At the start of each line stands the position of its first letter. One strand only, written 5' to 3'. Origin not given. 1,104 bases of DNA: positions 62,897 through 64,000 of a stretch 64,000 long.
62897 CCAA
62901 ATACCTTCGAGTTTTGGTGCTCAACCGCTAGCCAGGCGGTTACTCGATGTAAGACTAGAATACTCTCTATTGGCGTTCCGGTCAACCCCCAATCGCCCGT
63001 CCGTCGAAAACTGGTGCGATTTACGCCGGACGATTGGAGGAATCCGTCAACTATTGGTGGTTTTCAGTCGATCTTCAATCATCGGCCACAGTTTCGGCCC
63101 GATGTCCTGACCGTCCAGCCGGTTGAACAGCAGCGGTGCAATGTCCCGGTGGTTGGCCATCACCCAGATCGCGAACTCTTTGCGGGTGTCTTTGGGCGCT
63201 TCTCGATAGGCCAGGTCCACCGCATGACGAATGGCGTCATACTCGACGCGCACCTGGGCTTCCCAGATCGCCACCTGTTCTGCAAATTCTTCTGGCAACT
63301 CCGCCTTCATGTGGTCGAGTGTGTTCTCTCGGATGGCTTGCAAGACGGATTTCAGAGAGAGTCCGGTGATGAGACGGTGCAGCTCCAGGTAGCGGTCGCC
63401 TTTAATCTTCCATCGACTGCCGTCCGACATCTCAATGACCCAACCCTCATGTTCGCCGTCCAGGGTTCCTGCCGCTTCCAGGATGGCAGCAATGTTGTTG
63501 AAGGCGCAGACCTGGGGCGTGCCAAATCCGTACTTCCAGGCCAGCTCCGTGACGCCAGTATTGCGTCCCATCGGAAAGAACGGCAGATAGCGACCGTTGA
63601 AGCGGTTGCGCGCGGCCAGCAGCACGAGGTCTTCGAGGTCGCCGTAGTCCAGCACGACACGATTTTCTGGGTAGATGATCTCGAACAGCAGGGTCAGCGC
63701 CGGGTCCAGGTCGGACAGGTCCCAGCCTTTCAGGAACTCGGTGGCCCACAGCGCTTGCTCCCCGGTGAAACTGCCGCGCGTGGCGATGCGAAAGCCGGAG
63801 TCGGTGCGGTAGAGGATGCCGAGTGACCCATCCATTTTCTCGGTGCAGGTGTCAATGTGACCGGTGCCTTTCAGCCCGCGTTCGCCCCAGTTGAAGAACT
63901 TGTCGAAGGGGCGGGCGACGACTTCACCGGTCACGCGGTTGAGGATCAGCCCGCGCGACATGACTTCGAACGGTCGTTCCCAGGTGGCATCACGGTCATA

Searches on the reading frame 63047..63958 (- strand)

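Call 97: search_protein_families(library=pfam, proteins=[window:63047-63958:-], max_evalue=0.001)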
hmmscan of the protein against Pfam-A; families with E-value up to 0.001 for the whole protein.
window:63047-63958:- (303 aa): 1 family
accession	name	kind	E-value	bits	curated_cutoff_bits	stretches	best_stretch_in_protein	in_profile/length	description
PF09511.15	RNA_lig_T4_1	-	1.6e-14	54.7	28.3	1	2-186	3-223/227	RNA ligase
